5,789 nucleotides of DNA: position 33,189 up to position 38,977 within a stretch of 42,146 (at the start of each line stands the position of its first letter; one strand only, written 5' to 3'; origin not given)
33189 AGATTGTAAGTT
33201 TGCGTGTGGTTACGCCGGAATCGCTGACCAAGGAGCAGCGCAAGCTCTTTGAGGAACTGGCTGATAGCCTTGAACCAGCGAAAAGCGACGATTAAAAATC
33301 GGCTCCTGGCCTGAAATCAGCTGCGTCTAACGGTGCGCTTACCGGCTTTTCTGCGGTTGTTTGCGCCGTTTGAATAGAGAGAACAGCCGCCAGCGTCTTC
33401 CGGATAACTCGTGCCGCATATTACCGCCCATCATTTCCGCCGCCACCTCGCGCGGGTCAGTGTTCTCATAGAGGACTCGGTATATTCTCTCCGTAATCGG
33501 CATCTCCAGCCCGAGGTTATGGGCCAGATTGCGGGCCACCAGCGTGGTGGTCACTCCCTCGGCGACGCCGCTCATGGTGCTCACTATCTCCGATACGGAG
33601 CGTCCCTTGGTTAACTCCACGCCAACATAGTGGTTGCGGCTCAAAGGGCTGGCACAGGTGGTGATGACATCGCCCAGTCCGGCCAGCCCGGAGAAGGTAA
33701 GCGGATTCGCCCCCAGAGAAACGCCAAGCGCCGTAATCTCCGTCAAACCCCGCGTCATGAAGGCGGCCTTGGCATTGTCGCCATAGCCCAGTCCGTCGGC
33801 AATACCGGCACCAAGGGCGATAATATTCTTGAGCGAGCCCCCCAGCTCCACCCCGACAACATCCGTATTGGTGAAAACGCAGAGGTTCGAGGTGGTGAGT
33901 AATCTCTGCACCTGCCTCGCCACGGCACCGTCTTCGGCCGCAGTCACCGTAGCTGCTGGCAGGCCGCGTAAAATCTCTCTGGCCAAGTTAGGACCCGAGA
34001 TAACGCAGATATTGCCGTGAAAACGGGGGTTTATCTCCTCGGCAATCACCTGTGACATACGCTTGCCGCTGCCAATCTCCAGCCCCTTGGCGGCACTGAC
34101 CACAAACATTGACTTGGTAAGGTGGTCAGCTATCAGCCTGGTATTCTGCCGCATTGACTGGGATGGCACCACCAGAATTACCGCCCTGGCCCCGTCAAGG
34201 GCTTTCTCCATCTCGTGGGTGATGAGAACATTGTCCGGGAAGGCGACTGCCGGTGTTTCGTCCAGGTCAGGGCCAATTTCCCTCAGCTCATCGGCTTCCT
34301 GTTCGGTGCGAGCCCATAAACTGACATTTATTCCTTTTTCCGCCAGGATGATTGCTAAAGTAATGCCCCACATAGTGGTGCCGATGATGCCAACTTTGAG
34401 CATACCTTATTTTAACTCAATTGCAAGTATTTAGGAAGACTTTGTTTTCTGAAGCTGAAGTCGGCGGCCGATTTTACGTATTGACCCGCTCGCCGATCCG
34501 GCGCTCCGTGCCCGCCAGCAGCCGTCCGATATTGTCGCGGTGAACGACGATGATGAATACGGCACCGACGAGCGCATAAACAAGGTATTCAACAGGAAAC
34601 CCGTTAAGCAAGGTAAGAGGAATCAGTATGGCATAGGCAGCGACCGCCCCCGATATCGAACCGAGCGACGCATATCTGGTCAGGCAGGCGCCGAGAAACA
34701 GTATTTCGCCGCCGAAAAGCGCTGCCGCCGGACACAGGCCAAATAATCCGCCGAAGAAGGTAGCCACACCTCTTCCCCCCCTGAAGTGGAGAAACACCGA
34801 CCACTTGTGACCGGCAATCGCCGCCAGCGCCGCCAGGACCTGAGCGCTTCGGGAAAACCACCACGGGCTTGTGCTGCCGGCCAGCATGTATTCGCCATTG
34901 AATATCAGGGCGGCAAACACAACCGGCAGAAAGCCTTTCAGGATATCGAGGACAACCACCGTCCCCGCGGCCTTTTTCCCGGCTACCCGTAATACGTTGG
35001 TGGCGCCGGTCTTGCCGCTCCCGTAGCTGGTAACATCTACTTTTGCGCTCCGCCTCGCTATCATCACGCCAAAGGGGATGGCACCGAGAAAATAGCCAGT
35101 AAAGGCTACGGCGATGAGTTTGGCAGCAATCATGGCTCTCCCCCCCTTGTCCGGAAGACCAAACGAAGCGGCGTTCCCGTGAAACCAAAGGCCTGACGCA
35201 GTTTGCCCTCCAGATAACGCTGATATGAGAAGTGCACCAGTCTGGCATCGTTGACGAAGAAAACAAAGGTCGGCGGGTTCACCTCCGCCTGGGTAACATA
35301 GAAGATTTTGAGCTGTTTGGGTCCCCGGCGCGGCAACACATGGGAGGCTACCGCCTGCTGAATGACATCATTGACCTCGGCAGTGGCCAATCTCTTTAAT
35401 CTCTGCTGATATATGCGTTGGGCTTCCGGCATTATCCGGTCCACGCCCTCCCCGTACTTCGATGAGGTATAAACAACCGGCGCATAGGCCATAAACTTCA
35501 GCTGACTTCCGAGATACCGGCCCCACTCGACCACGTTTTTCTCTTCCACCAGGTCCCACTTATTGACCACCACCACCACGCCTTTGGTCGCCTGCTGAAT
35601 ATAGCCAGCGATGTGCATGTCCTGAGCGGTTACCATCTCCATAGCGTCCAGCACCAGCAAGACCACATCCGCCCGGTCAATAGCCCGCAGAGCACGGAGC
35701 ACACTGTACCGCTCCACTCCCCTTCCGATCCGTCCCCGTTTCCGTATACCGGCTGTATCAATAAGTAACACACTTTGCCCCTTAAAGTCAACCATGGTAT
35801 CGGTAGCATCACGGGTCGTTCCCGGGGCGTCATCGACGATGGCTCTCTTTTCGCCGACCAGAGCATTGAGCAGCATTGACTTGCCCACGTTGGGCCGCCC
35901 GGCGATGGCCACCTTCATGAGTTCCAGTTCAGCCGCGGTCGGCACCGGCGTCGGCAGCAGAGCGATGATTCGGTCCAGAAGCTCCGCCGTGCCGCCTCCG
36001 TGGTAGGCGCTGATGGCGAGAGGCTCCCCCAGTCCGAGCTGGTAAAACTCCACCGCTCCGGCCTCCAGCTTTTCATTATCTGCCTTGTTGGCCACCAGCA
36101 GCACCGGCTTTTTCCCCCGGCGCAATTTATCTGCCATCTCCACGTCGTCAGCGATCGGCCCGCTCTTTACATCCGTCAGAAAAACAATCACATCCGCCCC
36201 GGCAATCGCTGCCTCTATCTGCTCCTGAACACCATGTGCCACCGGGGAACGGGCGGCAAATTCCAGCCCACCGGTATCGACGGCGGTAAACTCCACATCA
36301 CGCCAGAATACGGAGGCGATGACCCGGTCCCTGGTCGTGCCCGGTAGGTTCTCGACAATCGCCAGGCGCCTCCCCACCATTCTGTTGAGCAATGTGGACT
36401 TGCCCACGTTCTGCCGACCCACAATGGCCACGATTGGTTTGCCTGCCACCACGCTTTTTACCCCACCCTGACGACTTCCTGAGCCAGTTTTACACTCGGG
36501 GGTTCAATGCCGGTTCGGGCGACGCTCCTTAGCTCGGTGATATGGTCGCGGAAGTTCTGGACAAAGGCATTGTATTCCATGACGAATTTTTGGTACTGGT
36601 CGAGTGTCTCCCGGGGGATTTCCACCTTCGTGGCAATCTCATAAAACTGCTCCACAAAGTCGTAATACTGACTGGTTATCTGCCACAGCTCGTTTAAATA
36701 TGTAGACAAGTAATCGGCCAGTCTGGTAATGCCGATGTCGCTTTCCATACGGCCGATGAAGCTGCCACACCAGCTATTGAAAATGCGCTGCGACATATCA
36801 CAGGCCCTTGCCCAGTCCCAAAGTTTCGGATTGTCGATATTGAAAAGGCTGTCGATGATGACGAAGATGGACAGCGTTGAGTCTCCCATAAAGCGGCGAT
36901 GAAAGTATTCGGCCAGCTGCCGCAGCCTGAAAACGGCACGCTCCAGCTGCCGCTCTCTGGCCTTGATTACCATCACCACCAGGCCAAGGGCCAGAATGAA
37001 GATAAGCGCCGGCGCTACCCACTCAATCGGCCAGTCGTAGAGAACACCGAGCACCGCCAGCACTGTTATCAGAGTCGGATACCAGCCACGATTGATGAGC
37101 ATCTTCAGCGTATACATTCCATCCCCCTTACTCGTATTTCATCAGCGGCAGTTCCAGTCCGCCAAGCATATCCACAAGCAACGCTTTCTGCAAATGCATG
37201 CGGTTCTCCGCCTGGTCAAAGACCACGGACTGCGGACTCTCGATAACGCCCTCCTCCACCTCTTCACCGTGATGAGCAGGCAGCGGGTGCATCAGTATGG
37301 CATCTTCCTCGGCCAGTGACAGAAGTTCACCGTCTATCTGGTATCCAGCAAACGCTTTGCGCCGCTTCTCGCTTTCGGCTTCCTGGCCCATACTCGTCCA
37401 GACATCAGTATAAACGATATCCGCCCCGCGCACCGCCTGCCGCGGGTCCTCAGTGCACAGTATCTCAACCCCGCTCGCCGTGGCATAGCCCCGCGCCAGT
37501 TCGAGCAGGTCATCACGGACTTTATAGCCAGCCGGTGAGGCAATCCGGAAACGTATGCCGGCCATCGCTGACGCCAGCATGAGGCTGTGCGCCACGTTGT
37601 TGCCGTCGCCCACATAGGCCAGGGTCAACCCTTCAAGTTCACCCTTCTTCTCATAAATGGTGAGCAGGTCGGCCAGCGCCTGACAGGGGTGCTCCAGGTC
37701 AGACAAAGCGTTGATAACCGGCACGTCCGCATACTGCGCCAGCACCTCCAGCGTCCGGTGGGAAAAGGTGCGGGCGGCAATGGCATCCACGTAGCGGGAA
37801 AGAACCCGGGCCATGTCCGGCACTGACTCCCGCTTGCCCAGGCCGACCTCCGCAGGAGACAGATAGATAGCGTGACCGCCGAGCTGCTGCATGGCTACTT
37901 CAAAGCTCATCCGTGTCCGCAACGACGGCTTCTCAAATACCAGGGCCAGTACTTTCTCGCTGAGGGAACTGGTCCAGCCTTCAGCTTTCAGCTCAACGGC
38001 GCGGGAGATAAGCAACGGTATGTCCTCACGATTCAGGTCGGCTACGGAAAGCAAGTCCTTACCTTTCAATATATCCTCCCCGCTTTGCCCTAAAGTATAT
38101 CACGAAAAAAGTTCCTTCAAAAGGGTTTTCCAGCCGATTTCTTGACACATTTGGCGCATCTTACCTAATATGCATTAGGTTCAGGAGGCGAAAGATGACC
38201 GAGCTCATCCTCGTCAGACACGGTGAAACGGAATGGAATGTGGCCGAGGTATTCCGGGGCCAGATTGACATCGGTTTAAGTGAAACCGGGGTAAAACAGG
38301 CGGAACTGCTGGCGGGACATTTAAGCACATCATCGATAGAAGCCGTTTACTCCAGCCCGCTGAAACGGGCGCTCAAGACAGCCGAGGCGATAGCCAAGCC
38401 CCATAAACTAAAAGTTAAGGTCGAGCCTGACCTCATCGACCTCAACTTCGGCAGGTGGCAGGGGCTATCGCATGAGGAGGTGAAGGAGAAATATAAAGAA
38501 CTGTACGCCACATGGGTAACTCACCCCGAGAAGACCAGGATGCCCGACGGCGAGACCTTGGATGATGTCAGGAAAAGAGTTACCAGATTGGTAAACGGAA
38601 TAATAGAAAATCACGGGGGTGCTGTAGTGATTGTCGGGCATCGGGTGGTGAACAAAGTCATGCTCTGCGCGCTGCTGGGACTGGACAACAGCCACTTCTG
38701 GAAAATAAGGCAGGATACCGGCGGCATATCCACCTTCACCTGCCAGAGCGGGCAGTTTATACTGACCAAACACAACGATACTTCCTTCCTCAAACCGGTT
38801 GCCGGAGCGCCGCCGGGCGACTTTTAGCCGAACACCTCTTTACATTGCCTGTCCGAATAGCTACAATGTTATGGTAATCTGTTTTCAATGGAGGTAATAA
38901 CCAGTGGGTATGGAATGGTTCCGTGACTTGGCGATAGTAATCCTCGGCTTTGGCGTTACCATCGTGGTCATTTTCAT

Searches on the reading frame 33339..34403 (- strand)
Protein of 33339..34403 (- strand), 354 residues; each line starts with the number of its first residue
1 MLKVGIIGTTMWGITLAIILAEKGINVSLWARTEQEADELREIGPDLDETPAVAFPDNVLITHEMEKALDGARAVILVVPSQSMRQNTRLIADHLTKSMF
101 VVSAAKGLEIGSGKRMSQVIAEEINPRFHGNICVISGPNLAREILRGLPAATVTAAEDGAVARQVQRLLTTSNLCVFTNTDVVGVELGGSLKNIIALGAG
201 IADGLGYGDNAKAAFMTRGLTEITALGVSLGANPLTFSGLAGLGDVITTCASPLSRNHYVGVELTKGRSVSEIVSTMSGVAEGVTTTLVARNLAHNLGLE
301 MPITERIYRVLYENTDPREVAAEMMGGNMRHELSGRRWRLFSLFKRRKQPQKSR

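Call 70: search_protein_families(library=pfam, proteins=[window:33339-34403:-], max_evalue=0.001)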
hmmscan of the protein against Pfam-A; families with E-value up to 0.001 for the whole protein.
window:33339-34403:- (354 aa): 6 families
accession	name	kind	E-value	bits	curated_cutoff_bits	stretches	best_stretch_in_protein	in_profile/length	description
PF07479.19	NAD_Gly3P_dh_C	-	3e-53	180.3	25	1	181-320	1-140/142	NAD-dependent glycerol-3-phosphate dehydrogenase C-terminus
PF01210.29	NAD_Gly3P_dh_N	-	7.8e-40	136.9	23.1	1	3-160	1-156/158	NAD-dependent glycerol-3-phosphate dehydrogenase N-terminus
PF20618.3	GPD_NAD_C_bact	-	1.8e-17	64.1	27.6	1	241-307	1-66/66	Bacterial GPD, NAD-dependent C-terminal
PF03446.21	NAD_binding_2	-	2.1e-06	28.3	21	1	3-98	1-86/161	NAD binding domain of 6-phosphogluconate dehydrogenase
PF03807.23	F420_oxidored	-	1.7e-05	25.8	21.6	1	3-106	1-93/94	NADP oxidoreductase coenzyme F420-dependent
PF02558.23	ApbA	-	3.1e-05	24.1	22.2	1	4-109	1-104/150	Ketopantoate reductase PanE/ApbA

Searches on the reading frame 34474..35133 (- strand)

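Call 71: search_protein_families(library=pfam, proteins=[window:34474-35133:-], max_evalue=0.001)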
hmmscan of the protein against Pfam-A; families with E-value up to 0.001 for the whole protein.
window:34474-35133:- (219 aa): 1 family
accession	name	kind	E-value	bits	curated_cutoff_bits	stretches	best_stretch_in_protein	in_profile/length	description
PF02660.20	G3P_acyltransf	-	6.4e-45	153.6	24.1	1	13-205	2-164/164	Glycerol-3-phosphate acyltransferase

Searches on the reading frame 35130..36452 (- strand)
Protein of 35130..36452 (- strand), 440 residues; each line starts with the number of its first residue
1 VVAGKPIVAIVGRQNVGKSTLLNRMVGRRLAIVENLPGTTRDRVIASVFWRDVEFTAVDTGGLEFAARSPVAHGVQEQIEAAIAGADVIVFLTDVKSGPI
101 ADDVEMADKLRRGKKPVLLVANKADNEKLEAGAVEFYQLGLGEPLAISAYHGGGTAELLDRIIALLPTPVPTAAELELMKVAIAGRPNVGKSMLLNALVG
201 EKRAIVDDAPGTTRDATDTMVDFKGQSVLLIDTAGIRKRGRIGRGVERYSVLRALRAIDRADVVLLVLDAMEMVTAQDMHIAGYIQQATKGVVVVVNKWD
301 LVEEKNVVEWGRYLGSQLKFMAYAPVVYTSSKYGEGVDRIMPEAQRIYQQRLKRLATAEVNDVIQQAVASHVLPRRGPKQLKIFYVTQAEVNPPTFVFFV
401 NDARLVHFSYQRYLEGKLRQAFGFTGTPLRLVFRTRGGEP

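Call 71: search_protein_families(library=pfam, proteins=[window:35130-36452:-], max_evalue=0.001)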
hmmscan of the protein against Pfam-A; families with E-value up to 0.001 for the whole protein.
window:35130-36452:- (440 aa): 17 families
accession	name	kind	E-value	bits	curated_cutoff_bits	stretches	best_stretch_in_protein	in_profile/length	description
PF01926.29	MMR_HSR1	-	3.9e-56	188.5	21.9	2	180-298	1-113/113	50S ribosome-binding GTPase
PF14714.11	KH_dom-like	-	1.9e-31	108.6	27.3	1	354-434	1-81/81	KH-domain-like of EngA bacterial GTPase enzymes, C-terminal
PF02421.24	FeoB_N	-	6.2e-26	91.2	27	2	180-341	2-153/156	Ferrous iron transport protein B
PF00009.33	GTP_EFTU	-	1.1e-16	61.5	26.5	1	211-345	54-183/188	Elongation factor Tu GTP binding domain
PF00350.29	Dynamin_N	-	3.1e-15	57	27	1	8-41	1-34/168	Dynamin family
PF03193.22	RsgA_GTPase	-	6e-10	39.7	30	0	180-238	108-170/174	RsgA GTPase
PF04548.22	AIG1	-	5e-09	36.2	27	1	181-306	3-133/212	AIG1 family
PF00071.28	Ras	-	3.1e-08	33.8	21.6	1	180-344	1-156/162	Ras family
PF02492.25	cobW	-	5.1e-08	33.1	20.7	0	228-307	86-161/180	CobW/HypB/UreG, nucleotide-binding domain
PF08477.19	Roc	-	1.6e-06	28.8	27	0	8-125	2-119/119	Ras of Complex, Roc, domain of DAPkinase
PF10662.15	PduV-EutP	-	3e-05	24.3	21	0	252-312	54-112/143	Ethanolamine utilisation - propanediol utilisation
PF00005.33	ABC_tran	-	6.6e-05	24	25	0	7-28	13-34/137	ABC transporter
PF13401.12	AAA_22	-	0.00054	20.7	27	0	4-28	4-28/130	AAA domain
PF25683.1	URGCP_GTPase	-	0.00057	19.2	55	0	7-32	191-216/396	URGCP-like GTPase domain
PF13555.12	AAA_29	-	0.00061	19.9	27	0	7-22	24-39/61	P-loop containing region of AAA domain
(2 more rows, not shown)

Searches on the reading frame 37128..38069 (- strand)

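Call 71: search_protein_families(library=pfam, proteins=[window:37128-38069:-], max_evalue=0.001)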
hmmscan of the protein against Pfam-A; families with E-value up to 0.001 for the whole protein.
window:37128-38069:- (313 aa): 2 families
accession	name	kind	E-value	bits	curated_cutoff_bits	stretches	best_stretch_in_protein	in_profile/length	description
PF00185.30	OTCace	-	1.3e-58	197.9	29.4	1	146-299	1-155/157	Aspartate/ornithine carbamoyltransferase, Asp/Orn binding domain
PF02729.26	OTCace_N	-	8e-49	166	29.9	1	4-140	1-148/148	Aspartate/ornithine carbamoyltransferase, carbamoyl-P binding domain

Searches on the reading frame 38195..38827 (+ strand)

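Call 71: search_protein_families(library=pfam, proteins=[window:38195-38827:+], max_evalue=0.001)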
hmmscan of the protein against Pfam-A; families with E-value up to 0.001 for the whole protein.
window:38195-38827:+ (210 aa): 1 family
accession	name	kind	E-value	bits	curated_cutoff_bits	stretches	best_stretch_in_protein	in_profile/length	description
PF00300.27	His_Phos_1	-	1.5e-63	214.5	21.7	1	4-196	1-194/194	Histidine phosphatase superfamily (branch 1)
